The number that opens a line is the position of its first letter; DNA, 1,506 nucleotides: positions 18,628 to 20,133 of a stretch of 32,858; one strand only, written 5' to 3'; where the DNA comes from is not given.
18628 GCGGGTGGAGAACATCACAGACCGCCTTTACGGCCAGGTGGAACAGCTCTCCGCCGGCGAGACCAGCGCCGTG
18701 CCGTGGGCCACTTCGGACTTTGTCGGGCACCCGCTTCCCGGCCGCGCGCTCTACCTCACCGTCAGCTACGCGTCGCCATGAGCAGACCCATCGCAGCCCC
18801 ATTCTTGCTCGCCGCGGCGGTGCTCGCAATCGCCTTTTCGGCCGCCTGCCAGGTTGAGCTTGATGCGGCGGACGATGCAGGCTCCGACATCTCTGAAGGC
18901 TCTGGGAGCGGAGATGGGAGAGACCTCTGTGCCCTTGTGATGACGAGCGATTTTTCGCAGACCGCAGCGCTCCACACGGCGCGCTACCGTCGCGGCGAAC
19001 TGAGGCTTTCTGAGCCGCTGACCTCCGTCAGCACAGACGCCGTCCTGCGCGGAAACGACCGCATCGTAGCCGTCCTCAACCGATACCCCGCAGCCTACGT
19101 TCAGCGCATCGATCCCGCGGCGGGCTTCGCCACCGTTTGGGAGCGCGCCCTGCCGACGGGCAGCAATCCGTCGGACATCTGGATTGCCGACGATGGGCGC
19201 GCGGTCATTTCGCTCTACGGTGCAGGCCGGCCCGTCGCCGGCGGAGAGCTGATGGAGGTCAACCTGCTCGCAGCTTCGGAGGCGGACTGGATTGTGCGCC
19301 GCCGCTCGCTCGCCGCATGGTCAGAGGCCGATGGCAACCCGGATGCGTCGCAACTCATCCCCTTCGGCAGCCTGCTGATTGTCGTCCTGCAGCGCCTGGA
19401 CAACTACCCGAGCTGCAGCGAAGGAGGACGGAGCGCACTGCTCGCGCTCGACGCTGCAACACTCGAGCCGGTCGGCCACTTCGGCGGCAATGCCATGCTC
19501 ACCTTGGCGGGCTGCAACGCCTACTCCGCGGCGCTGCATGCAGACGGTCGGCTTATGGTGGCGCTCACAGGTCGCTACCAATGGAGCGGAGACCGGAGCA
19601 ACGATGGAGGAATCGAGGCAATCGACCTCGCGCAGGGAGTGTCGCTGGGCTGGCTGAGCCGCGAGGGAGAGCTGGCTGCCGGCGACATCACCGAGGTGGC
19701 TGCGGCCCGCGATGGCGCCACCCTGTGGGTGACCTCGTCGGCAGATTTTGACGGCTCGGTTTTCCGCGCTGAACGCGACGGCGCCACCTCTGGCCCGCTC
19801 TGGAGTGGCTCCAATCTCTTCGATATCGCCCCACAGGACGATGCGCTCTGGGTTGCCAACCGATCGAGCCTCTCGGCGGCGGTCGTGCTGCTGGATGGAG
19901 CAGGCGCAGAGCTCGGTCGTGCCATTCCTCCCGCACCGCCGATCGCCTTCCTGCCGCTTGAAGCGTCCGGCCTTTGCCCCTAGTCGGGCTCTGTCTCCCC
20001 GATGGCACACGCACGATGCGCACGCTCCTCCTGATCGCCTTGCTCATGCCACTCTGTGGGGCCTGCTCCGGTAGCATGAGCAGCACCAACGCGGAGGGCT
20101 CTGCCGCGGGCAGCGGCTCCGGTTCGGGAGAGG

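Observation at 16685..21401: B12-riboswitch-controlled receptor with two surface-type lipoproteins and no BtuFCD: possible novel corrinoid capture module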

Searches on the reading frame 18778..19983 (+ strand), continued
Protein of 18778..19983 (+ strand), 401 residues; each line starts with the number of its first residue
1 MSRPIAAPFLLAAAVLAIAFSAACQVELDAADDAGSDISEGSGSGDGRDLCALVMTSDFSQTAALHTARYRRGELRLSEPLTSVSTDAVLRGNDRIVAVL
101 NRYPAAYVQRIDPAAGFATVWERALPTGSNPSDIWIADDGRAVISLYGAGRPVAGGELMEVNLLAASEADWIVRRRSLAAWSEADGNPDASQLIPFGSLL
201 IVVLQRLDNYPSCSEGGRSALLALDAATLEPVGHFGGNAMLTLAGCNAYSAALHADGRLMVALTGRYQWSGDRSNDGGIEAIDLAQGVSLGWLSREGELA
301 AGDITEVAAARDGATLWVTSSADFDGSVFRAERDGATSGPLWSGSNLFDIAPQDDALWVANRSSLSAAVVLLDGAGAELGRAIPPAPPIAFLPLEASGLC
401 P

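Call 78: search_solved_structures(query=A3, max_evalue=10, show_alignments=0)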
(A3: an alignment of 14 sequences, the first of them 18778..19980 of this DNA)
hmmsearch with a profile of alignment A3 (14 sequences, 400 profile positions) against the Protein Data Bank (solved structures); distinct sequences matched with E-value up to 10: 10.
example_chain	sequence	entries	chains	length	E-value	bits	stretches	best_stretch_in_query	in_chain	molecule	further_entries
1mg2_A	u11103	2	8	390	0.5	12.4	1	150-235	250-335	Methylamine dehydrogenase, heavy chain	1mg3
2bbk_H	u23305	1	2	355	0.5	12.4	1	150-235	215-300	METHYLAMINE DEHYDROGENASE (HEAVY SUBUNIT)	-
8ptf_A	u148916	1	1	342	0.52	12.3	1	275-363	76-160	YncE family protein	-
8ptd_A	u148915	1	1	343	0.53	12.3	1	275-363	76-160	YncE family protein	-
4y5r_D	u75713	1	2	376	0.55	12.2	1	150-235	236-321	Methylamine dehydrogenase heavy chain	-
3pxw_D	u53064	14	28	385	0.57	12.2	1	150-235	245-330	Methylamine dehydrogenase heavy chain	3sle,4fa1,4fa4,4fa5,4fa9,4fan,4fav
2gc4_A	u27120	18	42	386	0.57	12.2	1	150-235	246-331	Methylamine dehydrogenase heavy chain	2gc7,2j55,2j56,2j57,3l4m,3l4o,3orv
2mta_H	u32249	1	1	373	0.58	12.2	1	150-235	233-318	METHYLAMINE DEHYDROGENASE (HEAVY SUBUNIT)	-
4l1m_A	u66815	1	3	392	1.3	11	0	233-313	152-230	E3 ubiquitin-protein ligase HERC2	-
8blw_B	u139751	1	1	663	1.6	10.8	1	275-363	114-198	YncE family protein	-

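Call 79: search_protein_families(library=pfam, proteins=[P0054, P0059, P0066, P0068, P0075, P0082, P0088, P0098, P0103, P0127], max_evalue=0.01)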
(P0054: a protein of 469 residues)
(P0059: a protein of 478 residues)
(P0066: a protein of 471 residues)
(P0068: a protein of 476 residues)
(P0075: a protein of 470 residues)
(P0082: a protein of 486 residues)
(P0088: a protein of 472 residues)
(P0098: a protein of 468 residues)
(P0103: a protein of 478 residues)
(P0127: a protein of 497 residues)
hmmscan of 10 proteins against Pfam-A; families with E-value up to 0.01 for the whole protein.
P0054 (469 aa): 1 family
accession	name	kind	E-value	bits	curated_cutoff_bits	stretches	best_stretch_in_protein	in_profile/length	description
PF13860.13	FlgD_ig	-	0.00044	20.6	27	1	409-451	24-70/79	FlgD Ig-like domain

P0059 (478 aa): 1 family
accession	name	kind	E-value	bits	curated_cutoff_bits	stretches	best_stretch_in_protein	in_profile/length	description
PF13860.13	FlgD_ig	-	2.1e-07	31.2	27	1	405-460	13-71/79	FlgD Ig-like domain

P0066 (471 aa): 0 families

P0068 (476 aa): 1 family
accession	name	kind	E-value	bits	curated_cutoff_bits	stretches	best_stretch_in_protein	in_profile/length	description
PF13860.13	FlgD_ig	-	3.8e-05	24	27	1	414-463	26-75/79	FlgD Ig-like domain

P0075 (470 aa): 0 families

P0082 (486 aa): 1 family
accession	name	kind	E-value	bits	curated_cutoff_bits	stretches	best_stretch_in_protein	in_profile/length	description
PF13860.13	FlgD_ig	-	1.3e-05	25.5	27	1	407-467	11-73/79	FlgD Ig-like domain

P0088 (472 aa): 2 families
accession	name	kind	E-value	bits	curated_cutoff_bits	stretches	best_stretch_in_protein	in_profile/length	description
PF13860.13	FlgD_ig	-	8.9e-10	38.9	27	1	392-459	6-75/79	FlgD Ig-like domain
PF16819.11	DUF5074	-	0.0011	18.6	27.2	0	257-345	94-175/353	Domain of unknown function (DUF5074)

P0098 (468 aa): 1 family
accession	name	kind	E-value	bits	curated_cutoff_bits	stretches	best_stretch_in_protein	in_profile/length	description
PF13860.13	FlgD_ig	-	0.00037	20.9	27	1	394-453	13-73/79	FlgD Ig-like domain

P0103 (478 aa): 1 family
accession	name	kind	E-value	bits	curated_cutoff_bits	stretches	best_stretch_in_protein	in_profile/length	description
PF13860.13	FlgD_ig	-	7.6e-07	29.5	27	1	405-467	13-76/79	FlgD Ig-like domain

P0127 (497 aa): 2 families
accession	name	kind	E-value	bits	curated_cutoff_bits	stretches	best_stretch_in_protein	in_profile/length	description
PF13860.13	FlgD_ig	-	1.2e-06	28.8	27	1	430-480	24-74/79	FlgD Ig-like domain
PF03553.21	Na_H_antiporter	-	0.0058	16.4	23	1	23-108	199-279/303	Na+/H+ antiporter family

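Call 81: search_protein_families(library=ncbifam, proteins=[L012:4444-5583:+, L012:2985-4373:+], max_evalue=0.01)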
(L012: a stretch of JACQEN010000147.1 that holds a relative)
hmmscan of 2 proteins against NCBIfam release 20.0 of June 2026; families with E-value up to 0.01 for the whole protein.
L012:4444-5583:+ (379 aa): 1 family
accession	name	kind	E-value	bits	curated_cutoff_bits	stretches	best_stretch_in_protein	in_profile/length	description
NF033170.0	lipo_LIC13355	subfamily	3.2e-10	39.7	120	1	148-220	79-154/273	LIC_13355 family lipoprotein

L012:2985-4373:+ (462 aa): 1 family
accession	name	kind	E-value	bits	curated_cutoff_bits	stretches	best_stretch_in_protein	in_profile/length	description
NF033206.1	ScyE_fam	subfamily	1.8e-15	57.3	80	2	188-295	210-322/333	ScyD/ScyE family protein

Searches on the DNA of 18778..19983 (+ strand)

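Call 16: search_rna_families(sources=[L001, L002, L003, L004], threshold=gathering)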
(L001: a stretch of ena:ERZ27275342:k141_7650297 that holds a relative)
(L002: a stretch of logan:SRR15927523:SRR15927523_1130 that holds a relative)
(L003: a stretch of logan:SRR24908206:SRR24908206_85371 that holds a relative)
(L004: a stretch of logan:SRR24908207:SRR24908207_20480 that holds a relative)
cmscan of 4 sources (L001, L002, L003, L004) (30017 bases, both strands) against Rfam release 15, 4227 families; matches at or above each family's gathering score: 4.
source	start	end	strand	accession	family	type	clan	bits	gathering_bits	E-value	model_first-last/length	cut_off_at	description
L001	2052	2233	+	RF00174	Cobalamin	Cis-reg; riboswitch;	CL00101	108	31.5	2e-26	1-189/189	no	Cobalamin riboswitch aptamer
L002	1641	1822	+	RF00174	Cobalamin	Cis-reg; riboswitch;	CL00101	108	31.5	2e-26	1-189/189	no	Cobalamin riboswitch aptamer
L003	2382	2565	+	RF00174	Cobalamin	Cis-reg; riboswitch;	CL00101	95.3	31.5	8.5e-23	1-189/189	no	Cobalamin riboswitch aptamer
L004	499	682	+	RF00174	Cobalamin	Cis-reg; riboswitch;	CL00101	95.3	31.5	8.5e-23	1-189/189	no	Cobalamin riboswitch aptamer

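Call 31: search_rna_families(sources=[L005, L006, L007, L008, L009, L010, L011, L012, L013, L014, L015, L016, L017], threshold=gathering)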
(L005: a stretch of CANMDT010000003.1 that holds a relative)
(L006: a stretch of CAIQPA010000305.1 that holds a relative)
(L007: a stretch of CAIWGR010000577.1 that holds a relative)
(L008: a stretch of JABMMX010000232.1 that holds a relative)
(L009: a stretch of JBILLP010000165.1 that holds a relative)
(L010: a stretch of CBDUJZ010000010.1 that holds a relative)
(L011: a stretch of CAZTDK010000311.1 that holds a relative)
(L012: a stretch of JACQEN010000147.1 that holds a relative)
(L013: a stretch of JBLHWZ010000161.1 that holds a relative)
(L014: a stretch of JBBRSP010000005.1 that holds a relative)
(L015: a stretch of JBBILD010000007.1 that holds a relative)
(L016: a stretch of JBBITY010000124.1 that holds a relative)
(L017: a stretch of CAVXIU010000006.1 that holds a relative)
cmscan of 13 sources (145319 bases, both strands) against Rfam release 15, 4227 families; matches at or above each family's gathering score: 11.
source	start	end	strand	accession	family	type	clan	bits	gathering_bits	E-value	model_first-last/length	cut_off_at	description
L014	4331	4514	+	RF00174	Cobalamin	Cis-reg; riboswitch;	CL00101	132.2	31.5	1.1e-32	1-189/189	no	Cobalamin riboswitch aptamer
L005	5672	5854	+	RF00174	Cobalamin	Cis-reg; riboswitch;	CL00101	104.3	31.5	1.1e-24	1-189/189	no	Cobalamin riboswitch aptamer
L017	3221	3407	+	RF00174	Cobalamin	Cis-reg; riboswitch;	CL00101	103.5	31.5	1.9e-24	1-189/189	no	Cobalamin riboswitch aptamer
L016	2837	3031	+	RF00174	Cobalamin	Cis-reg; riboswitch;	CL00101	102.8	31.5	2.9e-24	1-189/189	no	Cobalamin riboswitch aptamer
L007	5675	5857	+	RF00174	Cobalamin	Cis-reg; riboswitch;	CL00101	98.1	31.5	6.7e-23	1-189/189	no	Cobalamin riboswitch aptamer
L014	5390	5556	+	RF00174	Cobalamin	Cis-reg; riboswitch;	CL00101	97.4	31.5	1.1e-22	1-189/189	no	Cobalamin riboswitch aptamer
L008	5675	5857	+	RF00174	Cobalamin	Cis-reg; riboswitch;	CL00101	96.7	31.5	1.7e-22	1-189/189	no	Cobalamin riboswitch aptamer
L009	3289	3478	+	RF00174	Cobalamin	Cis-reg; riboswitch;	CL00101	96.2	31.5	2.3e-22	1-189/189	no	Cobalamin riboswitch aptamer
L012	2641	2813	+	RF00174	Cobalamin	Cis-reg; riboswitch;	CL00101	95.2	31.5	4.5e-22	1-189/189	no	Cobalamin riboswitch aptamer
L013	4341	4541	-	RF00174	Cobalamin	Cis-reg; riboswitch;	CL00101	93.6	31.5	1.2e-21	1-189/189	no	Cobalamin riboswitch aptamer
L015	2851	3022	+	RF00174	Cobalamin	Cis-reg; riboswitch;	CL00101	85.3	31.5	3e-19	1-189/189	no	Cobalamin riboswitch aptamer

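Call 32: search_rna_families(sources=[L018, L019, L020, L021, L022, L023, L024, L025, L026, L027, L029], threshold=gathering)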
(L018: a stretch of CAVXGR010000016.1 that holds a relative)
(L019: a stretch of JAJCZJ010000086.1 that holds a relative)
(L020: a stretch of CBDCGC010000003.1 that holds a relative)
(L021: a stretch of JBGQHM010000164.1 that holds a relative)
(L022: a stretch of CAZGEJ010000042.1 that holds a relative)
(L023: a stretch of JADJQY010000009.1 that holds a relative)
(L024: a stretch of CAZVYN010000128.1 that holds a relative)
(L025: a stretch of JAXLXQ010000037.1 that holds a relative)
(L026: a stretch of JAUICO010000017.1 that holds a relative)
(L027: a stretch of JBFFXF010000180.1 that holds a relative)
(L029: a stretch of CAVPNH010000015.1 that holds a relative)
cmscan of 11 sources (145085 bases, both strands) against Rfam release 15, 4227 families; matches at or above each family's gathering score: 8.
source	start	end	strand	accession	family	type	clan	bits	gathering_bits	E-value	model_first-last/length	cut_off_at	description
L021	4656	4842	+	RF00174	Cobalamin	Cis-reg; riboswitch;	CL00101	121.1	31.5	1.7e-29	1-189/189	no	Cobalamin riboswitch aptamer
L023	5439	5667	+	RF00174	Cobalamin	Cis-reg; riboswitch;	CL00101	107.7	31.5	1.2e-25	1-189/189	no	Cobalamin riboswitch aptamer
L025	5485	5702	+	RF00174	Cobalamin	Cis-reg; riboswitch;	CL00101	100.2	31.5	1.7e-23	1-189/189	no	Cobalamin riboswitch aptamer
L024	1735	1943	+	RF00174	Cobalamin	Cis-reg; riboswitch;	CL00101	92.1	31.5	3.4e-21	1-189/189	no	Cobalamin riboswitch aptamer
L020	5454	5636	+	RF00174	Cobalamin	Cis-reg; riboswitch;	CL00101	91.4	31.5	5.4e-21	1-189/189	no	Cobalamin riboswitch aptamer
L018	5483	5604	+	RF00174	Cobalamin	Cis-reg; riboswitch;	CL00101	89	31.5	2.7e-20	45-169/189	no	Cobalamin riboswitch aptamer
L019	3216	3342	+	RF00174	Cobalamin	Cis-reg; riboswitch;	CL00101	88.3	31.5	4.2e-20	45-169/189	no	Cobalamin riboswitch aptamer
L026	4105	4312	+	RF00174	Cobalamin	Cis-reg; riboswitch;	CL00101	86.9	31.5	1e-19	1-189/189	no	Cobalamin riboswitch aptamer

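Call 49: search_rna_families(sources=[L028, L030, L032, L033], threshold=gathering)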
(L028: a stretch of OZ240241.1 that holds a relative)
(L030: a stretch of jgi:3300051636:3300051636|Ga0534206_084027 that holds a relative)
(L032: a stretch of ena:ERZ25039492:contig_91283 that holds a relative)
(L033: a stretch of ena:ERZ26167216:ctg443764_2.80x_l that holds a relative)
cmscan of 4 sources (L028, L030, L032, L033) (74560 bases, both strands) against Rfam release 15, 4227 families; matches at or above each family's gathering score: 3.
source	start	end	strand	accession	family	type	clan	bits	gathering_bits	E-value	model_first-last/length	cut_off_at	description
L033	6413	6602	+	RF00174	Cobalamin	Cis-reg; riboswitch;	CL00101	124.7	31.5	8.4e-31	1-189/189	no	Cobalamin riboswitch aptamer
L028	5391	5576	+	RF00174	Cobalamin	Cis-reg; riboswitch;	CL00101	121.3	31.5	7.8e-30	1-189/189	no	Cobalamin riboswitch aptamer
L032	6664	6844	+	RF00174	Cobalamin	Cis-reg; riboswitch;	CL00101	104.3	31.5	5.7e-25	1-189/189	no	Cobalamin riboswitch aptamer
